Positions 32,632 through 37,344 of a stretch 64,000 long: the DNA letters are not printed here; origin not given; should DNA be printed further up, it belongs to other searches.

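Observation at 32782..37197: SF1 Upf1/Sen1-like helicase with ~800-aa uncharacterised N-terminal region and a Walker B Asp-to-Glu substitution (VEEAA)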

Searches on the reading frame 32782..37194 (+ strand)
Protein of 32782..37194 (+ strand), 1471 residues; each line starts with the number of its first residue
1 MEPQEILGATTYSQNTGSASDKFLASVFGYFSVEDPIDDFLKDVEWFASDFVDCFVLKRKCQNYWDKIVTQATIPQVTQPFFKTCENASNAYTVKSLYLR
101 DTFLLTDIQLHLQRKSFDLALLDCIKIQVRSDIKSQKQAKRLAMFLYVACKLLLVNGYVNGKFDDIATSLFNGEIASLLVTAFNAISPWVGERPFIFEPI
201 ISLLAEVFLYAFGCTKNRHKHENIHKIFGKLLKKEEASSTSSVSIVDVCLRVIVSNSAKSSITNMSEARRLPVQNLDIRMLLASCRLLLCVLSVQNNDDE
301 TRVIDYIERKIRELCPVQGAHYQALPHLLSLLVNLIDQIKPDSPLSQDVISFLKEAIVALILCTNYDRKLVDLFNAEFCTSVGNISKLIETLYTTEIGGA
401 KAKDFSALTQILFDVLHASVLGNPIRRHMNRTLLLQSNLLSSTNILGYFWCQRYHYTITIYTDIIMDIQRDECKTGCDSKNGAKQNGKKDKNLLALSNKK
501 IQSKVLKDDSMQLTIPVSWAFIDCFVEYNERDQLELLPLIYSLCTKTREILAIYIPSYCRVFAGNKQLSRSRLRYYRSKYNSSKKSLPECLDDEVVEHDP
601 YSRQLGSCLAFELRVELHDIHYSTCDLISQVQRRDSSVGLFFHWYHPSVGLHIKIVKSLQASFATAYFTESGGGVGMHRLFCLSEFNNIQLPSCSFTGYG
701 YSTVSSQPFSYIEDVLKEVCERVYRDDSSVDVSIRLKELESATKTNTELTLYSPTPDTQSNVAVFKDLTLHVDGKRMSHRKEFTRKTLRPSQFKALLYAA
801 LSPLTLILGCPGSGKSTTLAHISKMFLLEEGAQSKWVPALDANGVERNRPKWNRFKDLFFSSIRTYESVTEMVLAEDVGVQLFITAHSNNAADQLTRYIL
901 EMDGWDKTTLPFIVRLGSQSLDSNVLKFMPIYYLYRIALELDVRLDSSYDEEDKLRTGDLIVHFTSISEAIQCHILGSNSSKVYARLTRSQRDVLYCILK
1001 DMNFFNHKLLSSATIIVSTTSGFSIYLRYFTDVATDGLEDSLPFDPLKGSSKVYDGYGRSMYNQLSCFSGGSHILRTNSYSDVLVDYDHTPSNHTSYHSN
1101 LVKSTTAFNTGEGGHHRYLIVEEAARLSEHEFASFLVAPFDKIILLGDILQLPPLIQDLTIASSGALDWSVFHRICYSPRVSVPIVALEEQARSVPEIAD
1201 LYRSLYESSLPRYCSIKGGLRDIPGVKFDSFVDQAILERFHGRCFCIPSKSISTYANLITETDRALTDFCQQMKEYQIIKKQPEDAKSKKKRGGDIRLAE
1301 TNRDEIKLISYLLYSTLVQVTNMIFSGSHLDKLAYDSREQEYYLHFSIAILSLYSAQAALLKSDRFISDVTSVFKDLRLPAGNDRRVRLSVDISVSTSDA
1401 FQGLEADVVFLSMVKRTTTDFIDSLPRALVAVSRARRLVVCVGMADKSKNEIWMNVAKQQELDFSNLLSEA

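Call 3: search_protein_families(library=pfam, proteins=[window:32782-37194:+], max_evalue=1)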
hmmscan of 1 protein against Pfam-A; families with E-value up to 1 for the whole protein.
window:32782-37194:+ (1471 aa): 11 families
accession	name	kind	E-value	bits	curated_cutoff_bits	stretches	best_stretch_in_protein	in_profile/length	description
PF13087.12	AAA_12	-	2e-14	54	27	1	1168-1445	2-194/195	AAA domain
PF13086.12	AAA_11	-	1.6e-10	41.7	27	2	791-1022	5-202/257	AAA domain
PF01443.25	Viral_helicase1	-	1e-06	29.2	21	2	1391-1440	175-225/228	Viral superfamily 1 RNA helicase core domain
PF13538.12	UvrD_C_2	-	5.8e-05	23.3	27.4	1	1394-1440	3-50/52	UvrD-like helicase C-terminal domain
PF13245.12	AAA_19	-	0.00016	22.3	25.1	1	794-828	3-37/134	AAA domain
PF13604.12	AAA_30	-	0.00022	21.5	27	1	788-826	2-42/191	AAA domain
PF00919.26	UPF0004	-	0.022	15.2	27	1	207-272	2-66/98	Uncharacterized protein family UPF0004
PF13401.12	AAA_22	-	0.15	12.8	27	0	804-825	7-28/130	AAA domain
PF13238.12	AAA_18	-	0.16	12.9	29.4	1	806-826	2-22/128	AAA domain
PF00005.33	ABC_tran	-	0.21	12.6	25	1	804-832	13-41/137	ABC transporter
PF01580.24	FtsK_SpoIIIE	-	0.26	11.1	24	0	804-820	41-57/221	FtsK/SpoIIIE family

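Call 4: search_solved_structures(query=window:32782-37194:+, max_evalue=0.01, show_alignments=3)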
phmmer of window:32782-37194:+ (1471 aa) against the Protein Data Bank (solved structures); distinct sequences matched with E-value up to 0.01: 16.
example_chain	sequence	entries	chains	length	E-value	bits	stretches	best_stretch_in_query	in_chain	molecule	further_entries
9q9z_A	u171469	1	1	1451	1.7e-08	35.8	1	1117-1216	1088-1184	NFX1-type zinc finger-containing protein 1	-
8ro0_Q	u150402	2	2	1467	2.2e-08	35.4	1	1118-1207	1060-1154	Intron-binding protein aquarius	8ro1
8rd3_A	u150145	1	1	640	1e-07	33.3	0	1117-1228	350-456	ATP-dependent helicase NAM7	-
9l5r_Y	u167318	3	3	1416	1.4e-07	32.8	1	1115-1207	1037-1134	Pre-mRNA-splicing factor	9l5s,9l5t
2xzl_A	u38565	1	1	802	2.5e-07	32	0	1117-1228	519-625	ATP-DEPENDENT HELICASE NAM7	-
9qdq_A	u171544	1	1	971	5.1e-07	30.9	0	1117-1228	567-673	ATP-dependent helicase NAM7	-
2xzo_A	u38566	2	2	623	5.6e-06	27.5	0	1387-1456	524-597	REGULATOR OF NONSENSE TRANSCRIPTS 1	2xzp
2gjk_A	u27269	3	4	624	5.6e-06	27.5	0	1387-1456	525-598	Regulator of nonsense transcripts 1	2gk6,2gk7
6ej5_A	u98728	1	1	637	6e-06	27.4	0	1387-1456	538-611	Regulator of nonsense transcripts 1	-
9qwn_A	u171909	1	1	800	1.4e-05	26.2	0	1387-1456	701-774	Isoform 2 of Regulator of nonsense transcripts 1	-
2wjv_A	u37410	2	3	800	1.5e-05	26.1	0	1387-1456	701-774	REGULATOR OF NONSENSE TRANSCRIPTS 1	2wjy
8xi2_Q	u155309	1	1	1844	3.9e-05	24.7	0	1119-1208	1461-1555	Intron-binding protein aquarius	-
4pj3_A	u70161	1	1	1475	5.6e-05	24.2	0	1119-1208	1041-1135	Intron-binding protein aquarius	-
5mqf_U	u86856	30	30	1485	5.7e-05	24.2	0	1119-1208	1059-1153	Intron-binding protein aquarius | RNA helicase aquarius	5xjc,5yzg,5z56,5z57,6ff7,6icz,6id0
8ftm_A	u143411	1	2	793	0.00073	20.5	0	1391-1456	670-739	5'-3' RNA helicase-like protein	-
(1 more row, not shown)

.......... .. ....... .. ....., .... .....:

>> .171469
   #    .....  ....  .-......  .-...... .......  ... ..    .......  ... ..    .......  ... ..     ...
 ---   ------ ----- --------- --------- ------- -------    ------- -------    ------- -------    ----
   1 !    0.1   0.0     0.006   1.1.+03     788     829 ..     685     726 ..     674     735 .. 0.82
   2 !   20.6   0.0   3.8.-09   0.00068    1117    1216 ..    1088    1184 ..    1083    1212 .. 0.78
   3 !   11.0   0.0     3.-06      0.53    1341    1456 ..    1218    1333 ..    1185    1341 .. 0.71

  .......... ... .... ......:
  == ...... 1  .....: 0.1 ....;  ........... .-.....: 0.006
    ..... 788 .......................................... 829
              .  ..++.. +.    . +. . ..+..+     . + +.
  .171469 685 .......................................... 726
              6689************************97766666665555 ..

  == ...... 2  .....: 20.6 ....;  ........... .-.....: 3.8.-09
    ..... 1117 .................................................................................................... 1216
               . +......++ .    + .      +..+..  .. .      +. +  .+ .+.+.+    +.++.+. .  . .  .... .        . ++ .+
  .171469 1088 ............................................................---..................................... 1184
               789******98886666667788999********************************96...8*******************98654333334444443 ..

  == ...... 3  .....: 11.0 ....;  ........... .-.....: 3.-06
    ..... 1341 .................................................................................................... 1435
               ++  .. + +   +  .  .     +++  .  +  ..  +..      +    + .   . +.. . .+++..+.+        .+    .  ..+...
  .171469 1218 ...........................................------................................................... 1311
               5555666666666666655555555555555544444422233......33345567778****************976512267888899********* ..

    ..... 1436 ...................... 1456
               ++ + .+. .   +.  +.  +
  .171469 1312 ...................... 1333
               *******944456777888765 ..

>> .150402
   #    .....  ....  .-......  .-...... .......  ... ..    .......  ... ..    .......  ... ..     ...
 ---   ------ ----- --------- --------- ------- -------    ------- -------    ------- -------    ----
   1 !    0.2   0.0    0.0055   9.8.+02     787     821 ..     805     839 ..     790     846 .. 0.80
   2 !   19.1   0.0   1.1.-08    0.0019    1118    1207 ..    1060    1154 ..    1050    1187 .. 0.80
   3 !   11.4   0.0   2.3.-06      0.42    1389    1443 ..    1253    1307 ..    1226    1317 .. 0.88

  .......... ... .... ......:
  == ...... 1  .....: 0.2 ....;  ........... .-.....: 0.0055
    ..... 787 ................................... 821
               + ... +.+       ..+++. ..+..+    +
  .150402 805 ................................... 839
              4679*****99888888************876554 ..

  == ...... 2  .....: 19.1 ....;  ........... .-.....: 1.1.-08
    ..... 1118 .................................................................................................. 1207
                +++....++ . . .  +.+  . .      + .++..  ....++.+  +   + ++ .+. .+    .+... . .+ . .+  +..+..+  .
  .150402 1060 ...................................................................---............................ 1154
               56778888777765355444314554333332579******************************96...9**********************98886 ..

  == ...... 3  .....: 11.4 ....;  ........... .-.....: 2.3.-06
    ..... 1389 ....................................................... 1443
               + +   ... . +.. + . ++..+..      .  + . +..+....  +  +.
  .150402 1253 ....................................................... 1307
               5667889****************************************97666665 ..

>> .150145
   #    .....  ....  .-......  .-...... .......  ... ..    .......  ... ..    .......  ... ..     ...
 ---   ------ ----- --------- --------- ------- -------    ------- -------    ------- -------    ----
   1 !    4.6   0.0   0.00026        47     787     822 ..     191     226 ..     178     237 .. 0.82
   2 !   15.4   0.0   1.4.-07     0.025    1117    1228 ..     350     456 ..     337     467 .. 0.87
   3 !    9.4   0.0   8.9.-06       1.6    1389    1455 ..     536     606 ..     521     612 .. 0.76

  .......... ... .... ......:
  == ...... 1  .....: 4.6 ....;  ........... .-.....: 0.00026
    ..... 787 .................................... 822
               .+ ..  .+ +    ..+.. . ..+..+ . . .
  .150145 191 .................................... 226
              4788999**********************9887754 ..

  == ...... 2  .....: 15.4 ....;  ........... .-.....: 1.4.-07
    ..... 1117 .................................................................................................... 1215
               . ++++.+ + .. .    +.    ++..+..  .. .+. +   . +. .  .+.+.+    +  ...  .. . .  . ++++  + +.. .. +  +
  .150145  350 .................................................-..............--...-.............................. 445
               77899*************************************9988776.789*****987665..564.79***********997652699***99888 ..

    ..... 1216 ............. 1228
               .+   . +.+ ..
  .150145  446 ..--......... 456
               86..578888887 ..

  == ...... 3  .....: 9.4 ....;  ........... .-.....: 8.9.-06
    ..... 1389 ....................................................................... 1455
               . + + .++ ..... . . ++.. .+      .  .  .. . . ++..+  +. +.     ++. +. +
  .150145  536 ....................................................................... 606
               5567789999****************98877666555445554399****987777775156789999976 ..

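Call 5: find_homologous_proteins(query=window:32782-37194:+)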
Query window:32782-37194:+ (1471 aa): 7 proteins with E <= 0.001 among 8000 candidates.
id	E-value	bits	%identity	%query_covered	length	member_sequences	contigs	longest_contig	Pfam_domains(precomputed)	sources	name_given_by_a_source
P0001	0.0e+0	2737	84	100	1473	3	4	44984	PF13087.13,PF13086.13,PF01443.25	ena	-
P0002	0.0e+0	2454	74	100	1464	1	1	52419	PF13087.13,PF13086.13,PF01443.25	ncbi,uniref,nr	ncbi:Hypothetical protein GLP15_4901 [Giardia lamblia P15]|uniref:DNA2/NAM7 helicase-like C-terminal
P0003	0.0e+0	2031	63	100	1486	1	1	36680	PF13087.13,PF13086.13,PF13245.13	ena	-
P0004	0.0e+0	1884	58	100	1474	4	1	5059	PF13087.13,PF13086.13,PF01443.25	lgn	-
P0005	0.0e+0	1224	45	99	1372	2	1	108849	PF13087.13,PF13086.13,PF13245.13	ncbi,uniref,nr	ncbi:Hypothetical protein GSB_152074 [Giardia duodenalis]|uniref:DNA2/NAM7 helicase-like C-terminal 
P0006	1.6e-6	44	33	10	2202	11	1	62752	PF13087.13,PF13086.13,PF25396.2,PF13604.13,PF13245.13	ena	-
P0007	3.4e-6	43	33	10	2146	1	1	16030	PF13087.13,PF13086.13,PF25396.2,PF13604.13,PF13245.13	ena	-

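Call 6: list_cluster_members(proteins=[window:32782-37194:+])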
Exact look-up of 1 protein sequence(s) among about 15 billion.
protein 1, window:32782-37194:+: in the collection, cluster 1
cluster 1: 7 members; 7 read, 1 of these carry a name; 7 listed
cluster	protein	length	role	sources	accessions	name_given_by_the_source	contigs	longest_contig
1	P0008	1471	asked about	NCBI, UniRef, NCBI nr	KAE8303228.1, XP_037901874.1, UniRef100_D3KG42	AAA domain-containing protein [Giardia duodenalis] | AAA domain-containing protein n=1 Tax=Giardia intestinalis (strain ATCC 50803 / WB clone ... | AAA domain-containing protein [Giardia intestinalis]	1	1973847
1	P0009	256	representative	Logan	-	-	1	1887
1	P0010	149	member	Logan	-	-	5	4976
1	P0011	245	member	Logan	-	-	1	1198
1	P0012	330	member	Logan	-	-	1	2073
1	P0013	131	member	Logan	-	-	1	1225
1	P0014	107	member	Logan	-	-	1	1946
